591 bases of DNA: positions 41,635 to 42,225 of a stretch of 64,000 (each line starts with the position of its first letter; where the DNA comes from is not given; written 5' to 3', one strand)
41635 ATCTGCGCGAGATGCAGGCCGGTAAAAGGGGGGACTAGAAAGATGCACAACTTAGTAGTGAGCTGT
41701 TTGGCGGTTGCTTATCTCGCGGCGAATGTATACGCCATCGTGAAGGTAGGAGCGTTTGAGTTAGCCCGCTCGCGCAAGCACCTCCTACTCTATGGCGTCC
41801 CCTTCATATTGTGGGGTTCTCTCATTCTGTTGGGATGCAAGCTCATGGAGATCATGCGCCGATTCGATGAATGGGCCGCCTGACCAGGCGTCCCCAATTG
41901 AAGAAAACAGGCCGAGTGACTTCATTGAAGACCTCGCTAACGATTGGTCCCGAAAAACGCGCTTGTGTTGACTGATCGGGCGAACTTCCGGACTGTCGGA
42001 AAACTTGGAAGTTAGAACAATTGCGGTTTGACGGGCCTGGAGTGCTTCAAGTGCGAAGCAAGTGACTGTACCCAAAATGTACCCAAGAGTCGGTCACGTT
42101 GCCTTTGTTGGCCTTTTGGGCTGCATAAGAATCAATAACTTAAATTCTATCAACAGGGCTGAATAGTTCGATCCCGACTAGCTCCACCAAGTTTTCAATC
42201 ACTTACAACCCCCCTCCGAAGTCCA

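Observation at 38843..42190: Decayed integrative/mobilizable element in tRNA-Ala bounded by a perfect 25-nt direct repeat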

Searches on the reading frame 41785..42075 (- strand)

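Call 6: search_protein_families(library=pfam, proteins=[window:41785-42075:-], max_evalue=1)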
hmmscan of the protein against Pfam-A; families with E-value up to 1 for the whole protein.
window:41785-42075:- (96 aa): 2 families
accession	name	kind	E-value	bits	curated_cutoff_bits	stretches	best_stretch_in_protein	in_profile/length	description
PF10379.14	nec1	-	0.084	12.8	27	1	23-58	81-115/184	Virulence protein nec1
PF04158.19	Sof1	-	0.19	12.5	25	1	20-40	23-43/87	Sof1-like domain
